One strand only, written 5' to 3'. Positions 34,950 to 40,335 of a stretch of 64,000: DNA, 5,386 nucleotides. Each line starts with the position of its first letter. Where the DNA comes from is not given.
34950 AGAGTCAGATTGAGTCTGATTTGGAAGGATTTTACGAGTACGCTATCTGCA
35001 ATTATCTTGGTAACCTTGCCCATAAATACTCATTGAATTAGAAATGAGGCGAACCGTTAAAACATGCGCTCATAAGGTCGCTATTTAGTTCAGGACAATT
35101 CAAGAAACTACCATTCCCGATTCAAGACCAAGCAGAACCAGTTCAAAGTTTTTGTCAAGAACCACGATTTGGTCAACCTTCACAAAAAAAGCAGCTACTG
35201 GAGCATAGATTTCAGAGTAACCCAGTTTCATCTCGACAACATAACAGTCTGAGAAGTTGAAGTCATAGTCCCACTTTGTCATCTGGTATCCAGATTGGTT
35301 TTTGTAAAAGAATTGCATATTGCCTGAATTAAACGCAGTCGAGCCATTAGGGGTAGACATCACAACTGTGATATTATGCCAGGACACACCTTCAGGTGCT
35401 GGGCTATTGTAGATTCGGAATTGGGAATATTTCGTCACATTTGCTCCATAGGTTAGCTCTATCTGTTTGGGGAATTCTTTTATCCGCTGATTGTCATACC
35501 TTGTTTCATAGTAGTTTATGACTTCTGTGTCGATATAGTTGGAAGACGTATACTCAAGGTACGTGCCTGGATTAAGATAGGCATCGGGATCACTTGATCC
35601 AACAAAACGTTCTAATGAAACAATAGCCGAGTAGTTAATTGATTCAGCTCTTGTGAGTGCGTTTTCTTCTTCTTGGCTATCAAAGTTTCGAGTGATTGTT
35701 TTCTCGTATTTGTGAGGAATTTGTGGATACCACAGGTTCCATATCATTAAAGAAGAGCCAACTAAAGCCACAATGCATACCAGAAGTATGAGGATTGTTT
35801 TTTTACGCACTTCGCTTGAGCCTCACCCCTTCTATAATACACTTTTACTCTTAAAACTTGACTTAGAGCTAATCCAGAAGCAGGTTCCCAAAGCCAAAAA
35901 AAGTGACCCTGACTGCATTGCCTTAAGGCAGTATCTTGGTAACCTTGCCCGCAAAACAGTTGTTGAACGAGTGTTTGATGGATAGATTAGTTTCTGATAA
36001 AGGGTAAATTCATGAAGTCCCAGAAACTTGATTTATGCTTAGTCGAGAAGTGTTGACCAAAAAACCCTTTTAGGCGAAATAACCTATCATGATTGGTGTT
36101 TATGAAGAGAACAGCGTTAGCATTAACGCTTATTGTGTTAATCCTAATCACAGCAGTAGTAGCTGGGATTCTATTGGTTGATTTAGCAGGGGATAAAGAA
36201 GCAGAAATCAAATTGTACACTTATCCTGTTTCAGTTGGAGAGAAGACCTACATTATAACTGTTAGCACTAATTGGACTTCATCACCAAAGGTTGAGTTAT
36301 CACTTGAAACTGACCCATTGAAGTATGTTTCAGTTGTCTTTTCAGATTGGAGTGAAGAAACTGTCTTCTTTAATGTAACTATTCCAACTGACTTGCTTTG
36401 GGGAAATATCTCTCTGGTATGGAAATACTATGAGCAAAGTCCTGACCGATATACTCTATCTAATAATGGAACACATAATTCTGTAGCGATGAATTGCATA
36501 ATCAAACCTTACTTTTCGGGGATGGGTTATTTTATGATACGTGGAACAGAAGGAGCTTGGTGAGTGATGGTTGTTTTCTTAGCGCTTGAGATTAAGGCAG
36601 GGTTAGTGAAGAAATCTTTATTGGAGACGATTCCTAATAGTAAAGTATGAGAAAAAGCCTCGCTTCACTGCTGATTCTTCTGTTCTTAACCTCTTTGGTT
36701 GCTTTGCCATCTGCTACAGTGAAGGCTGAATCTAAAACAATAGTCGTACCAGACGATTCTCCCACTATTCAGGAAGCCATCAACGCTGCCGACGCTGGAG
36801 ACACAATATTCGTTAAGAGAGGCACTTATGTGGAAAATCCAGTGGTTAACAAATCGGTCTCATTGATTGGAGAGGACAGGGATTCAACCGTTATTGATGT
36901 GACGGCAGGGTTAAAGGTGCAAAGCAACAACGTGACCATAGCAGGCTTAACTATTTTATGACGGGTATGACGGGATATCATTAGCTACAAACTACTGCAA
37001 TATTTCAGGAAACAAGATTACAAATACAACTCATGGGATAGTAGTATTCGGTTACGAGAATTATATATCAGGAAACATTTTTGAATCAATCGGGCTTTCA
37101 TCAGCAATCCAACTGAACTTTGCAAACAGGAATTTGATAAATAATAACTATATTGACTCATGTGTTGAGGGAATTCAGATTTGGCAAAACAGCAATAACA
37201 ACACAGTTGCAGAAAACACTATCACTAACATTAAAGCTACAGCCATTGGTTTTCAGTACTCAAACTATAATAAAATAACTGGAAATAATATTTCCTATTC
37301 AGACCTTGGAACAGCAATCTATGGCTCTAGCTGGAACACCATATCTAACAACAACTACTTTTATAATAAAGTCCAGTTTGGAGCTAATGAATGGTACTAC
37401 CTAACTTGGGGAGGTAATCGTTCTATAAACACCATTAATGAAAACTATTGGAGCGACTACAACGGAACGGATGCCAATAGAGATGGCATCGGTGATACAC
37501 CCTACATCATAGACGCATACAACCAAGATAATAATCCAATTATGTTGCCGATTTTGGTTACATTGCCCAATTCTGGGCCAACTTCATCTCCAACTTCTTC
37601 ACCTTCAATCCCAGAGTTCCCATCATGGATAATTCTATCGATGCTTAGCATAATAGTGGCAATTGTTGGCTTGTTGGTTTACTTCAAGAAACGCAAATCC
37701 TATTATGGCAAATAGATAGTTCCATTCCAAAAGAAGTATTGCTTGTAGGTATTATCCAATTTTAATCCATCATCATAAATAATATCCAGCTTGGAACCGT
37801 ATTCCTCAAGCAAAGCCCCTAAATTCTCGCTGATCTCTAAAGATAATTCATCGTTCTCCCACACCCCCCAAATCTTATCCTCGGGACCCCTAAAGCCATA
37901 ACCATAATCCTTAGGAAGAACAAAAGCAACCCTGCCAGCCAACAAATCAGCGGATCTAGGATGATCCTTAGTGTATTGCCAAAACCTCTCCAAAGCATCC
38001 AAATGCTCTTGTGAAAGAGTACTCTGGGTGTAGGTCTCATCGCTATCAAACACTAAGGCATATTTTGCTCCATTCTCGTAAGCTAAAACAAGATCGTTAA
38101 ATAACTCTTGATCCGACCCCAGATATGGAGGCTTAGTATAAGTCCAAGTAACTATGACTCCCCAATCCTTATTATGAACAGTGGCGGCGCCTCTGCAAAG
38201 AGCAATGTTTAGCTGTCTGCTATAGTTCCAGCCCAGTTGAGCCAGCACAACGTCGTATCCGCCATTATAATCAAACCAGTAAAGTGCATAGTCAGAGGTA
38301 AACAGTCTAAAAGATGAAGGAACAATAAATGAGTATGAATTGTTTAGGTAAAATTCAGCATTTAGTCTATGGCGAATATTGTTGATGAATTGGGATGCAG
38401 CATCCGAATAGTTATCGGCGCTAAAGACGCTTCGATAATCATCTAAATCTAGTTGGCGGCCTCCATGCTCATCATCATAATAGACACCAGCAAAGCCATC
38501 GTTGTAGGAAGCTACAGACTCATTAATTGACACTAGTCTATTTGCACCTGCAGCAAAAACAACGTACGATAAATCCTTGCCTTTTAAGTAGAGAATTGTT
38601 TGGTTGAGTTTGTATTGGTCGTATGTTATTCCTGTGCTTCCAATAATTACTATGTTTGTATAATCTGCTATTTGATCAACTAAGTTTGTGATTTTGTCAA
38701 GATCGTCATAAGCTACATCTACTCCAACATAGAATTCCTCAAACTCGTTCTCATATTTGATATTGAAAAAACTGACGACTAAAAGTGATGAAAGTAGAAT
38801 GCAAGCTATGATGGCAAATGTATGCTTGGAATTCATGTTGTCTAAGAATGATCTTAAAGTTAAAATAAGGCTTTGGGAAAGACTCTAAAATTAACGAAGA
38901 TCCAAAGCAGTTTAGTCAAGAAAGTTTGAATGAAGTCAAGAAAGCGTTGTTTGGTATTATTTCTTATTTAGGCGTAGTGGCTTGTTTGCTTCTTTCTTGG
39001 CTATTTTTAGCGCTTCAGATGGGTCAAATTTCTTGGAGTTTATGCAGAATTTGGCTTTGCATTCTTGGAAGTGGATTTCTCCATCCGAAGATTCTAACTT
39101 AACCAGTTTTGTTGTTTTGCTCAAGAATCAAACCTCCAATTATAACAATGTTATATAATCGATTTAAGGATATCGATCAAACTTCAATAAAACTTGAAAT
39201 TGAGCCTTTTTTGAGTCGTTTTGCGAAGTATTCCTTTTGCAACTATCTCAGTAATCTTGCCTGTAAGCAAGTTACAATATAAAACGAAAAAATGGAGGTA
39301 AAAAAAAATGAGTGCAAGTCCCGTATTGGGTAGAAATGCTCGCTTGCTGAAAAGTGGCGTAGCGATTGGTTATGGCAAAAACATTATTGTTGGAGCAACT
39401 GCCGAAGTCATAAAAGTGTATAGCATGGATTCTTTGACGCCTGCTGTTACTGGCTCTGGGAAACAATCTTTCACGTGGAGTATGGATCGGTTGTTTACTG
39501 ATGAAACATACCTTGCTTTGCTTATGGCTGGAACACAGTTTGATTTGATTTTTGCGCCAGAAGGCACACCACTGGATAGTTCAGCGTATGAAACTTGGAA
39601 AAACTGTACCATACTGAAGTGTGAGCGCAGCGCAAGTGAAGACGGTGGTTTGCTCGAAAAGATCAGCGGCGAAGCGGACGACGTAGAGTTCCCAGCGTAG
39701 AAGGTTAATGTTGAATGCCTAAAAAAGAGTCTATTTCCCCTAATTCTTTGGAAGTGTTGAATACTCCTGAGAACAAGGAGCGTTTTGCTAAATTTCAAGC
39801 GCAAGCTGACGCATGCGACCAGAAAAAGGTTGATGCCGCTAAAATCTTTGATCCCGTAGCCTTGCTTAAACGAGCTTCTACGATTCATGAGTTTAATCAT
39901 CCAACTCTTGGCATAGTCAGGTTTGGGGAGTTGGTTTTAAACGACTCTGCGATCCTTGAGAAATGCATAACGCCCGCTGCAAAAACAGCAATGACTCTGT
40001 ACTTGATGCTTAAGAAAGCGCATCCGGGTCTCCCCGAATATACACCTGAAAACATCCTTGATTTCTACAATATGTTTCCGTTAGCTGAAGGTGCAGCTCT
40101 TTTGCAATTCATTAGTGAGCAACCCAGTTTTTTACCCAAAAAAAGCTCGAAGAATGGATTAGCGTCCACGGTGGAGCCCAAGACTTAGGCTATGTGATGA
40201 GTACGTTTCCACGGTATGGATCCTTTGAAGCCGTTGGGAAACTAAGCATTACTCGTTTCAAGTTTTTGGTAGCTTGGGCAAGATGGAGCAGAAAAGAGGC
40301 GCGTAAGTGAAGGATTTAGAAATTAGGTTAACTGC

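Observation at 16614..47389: Complete tailed-virus structural cluster with no integrase or replication genes in the window: provirus remnant or GTA-like element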

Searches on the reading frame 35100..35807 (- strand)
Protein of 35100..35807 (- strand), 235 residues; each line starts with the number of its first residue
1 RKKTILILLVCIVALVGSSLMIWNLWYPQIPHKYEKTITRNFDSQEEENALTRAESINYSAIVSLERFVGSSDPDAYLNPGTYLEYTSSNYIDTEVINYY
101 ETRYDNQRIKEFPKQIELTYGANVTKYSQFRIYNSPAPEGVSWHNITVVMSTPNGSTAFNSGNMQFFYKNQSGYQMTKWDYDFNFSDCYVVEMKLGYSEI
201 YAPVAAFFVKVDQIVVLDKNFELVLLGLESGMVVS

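Call 86: search_protein_families(library=ncbifam, max_evalue=0.01, proteins=[window:35100-35807:-])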
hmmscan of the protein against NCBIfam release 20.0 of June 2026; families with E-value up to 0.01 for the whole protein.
window:35100-35807:- (235 aa): 0 families

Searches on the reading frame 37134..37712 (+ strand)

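Call 86: search_protein_families(library=ncbifam, max_evalue=0.01, proteins=[window:37134-37712:+])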
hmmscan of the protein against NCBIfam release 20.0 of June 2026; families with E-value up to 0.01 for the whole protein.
window:37134-37712:+ (193 aa): 2 families
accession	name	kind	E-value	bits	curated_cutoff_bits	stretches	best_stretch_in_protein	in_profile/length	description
TIGR04247.1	NosD_copper_fam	subfamily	6.4e-12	44.7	300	1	18-126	225-328/377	nitrous oxide reductase family maturation protein NosD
TIGR03804.1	para_beta_helix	repeat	2e-05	24.2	19.45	1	38-78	2-42/44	parallel beta-helix repeat protein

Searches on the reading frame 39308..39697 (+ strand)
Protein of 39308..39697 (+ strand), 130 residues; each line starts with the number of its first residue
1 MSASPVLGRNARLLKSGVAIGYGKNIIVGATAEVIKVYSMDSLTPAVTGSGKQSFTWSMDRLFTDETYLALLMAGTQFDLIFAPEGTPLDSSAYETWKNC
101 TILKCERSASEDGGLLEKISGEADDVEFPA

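Call 22: search_protein_families(library=phrogs, max_evalue=0.01, proteins=[window:39308-39697:+])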
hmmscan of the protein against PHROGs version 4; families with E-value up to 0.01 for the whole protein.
window:39308-39697:+ (130 aa): 0 families

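Call 48: search_protein_families(library=phrogs, max_evalue=0.01, proteins=[L019:359-1111:+, L019:1448-1948:+, L019:2600-3622:+, L018:7312-8202:+, L018:8464-9372:+, L017:3369-5729:-, L017:6878-7321:+, L017:7263-7769:+, L020:2-859:+, L016:15091-15492:-])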
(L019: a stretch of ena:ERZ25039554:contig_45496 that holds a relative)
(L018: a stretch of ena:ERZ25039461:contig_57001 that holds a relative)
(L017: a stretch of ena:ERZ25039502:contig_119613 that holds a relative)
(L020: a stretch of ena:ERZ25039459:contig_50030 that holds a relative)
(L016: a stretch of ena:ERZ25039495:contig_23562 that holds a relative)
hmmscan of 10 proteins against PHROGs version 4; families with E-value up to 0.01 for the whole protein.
L019:359-1111:+ (251 aa): 2 families
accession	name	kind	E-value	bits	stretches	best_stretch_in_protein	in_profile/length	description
phrog_1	-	integration and excision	1.5e-08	35.4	1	106-227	269-398/611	integrase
phrog_216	-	integration and excision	8.4e-07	29.4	1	109-212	56-167/301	integrase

L019:1448-1948:+ (167 aa): 0 families

L019:2600-3622:+ (341 aa): 0 families

L018:7312-8202:+ (297 aa): 0 families

L018:8464-9372:+ (303 aa): 0 families

L017:3369-5729:- (786 aa): 0 families

L017:6878-7321:+ (148 aa): 0 families

L017:7263-7769:+ (169 aa): 0 families

L020:2-859:+ (286 aa): 0 families

L016:15091-15492:- (133 aa): 0 families

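Call 67: search_solved_structures(query=window:39308-39697:+, max_evalue=1)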
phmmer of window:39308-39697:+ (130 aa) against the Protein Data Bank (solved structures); distinct sequences matched with E-value up to 1: 0.

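Call 70: find_homologous_proteins(query=window:39308-39697:+, max_evalue=0.001)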
Query window:39308-39697:+ (130 aa): 127 proteins with E <= 0.001 among 139 candidates; the best 120 are listed.
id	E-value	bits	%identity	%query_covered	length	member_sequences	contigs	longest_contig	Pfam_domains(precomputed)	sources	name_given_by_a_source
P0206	1.5e-74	266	94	100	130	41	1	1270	-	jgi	-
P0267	1.1e-71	257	90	100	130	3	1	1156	-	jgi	jgi:hypothetical protein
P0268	1.5e-69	250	88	100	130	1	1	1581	-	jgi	jgi:hypothetical protein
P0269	5.2e-68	245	85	100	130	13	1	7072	-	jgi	jgi:hypothetical protein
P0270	1.6e-62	227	83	97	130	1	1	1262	-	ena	-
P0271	3.1e-62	226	82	97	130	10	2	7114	-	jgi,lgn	jgi:hypothetical protein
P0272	2.3e-61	223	81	97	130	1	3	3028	-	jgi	jgi:hypothetical protein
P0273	3.3e-61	223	81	97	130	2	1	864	-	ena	-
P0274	6.3e-60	219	77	98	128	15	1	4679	-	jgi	jgi:hypothetical protein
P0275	2.7e-58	213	78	95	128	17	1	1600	-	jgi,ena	-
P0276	6.3e-58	212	78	97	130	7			-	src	-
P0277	9.8e-57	208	76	98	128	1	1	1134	-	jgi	jgi:hypothetical protein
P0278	1.1e-56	208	74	98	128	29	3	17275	-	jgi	jgi:hypothetical protein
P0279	1.5e-56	208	74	100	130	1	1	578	-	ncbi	-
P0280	1.5e-56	208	74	98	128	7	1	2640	-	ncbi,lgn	-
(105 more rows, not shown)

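Call 78: predict_structure(alignment_id=A4)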
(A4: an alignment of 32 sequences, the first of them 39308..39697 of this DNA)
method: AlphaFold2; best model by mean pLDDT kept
length: 130 residues; sequences in the alignment: 32
mean_pLDDT: 79.4   pTM: 0.68
mean pLDDT of the five models: 79.4, 78.3, 76.8, 76.1, 75.2
residues with pLDDT >= 90: 19; 70-90: 93; 50-70: 12; < 50: 6
segments of 3 or more residues with pLDDT < 50: 1-5
pLDDT, mean of each block of 10 residues (from residue 1): 52 87 86 79 76 87 83 88 76 84 77 71 87
secondary structure, 60 per line:
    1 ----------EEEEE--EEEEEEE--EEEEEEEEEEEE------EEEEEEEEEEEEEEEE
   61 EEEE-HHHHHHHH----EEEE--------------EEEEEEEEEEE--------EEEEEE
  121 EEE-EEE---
elements in order: E11-15 E18-24 E27-38 E45-64 H66-73 E78-81 E96-106 E115-123 E125-127

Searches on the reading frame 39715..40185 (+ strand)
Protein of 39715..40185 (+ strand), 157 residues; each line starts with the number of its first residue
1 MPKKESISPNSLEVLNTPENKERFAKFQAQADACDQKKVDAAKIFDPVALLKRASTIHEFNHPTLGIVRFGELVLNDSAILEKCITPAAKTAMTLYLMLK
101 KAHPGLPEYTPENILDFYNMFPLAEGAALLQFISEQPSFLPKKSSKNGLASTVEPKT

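Call 22: search_protein_families(library=phrogs, max_evalue=0.01, proteins=[window:39715-40185:+])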
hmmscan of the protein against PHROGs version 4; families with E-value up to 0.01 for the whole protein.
window:39715-40185:+ (157 aa): 0 families

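Call 48: search_protein_families(library=phrogs, max_evalue=0.01, proteins=[L019:359-1111:+, L019:1448-1948:+, L019:2600-3622:+, L018:7312-8202:+, L018:8464-9372:+, L017:3369-5729:-, L017:6878-7321:+, L017:7263-7769:+, L020:2-859:+, L016:15091-15492:-])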
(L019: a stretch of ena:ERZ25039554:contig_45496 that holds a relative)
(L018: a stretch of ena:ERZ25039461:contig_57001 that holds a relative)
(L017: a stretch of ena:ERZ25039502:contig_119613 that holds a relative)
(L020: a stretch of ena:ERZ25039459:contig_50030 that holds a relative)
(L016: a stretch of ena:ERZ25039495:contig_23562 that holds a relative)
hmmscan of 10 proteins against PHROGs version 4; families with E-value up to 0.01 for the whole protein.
L019:359-1111:+ (251 aa): 2 families
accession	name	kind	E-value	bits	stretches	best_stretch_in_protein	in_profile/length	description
phrog_1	-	integration and excision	1.5e-08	35.4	1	106-227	269-398/611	integrase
phrog_216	-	integration and excision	8.4e-07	29.4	1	109-212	56-167/301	integrase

L019:1448-1948:+ (167 aa): 0 families

L019:2600-3622:+ (341 aa): 0 families

L018:7312-8202:+ (297 aa): 0 families

L018:8464-9372:+ (303 aa): 0 families

L017:3369-5729:- (786 aa): 0 families

L017:6878-7321:+ (148 aa): 0 families

L017:7263-7769:+ (169 aa): 0 families

L020:2-859:+ (286 aa): 0 families

L016:15091-15492:- (133 aa): 0 families
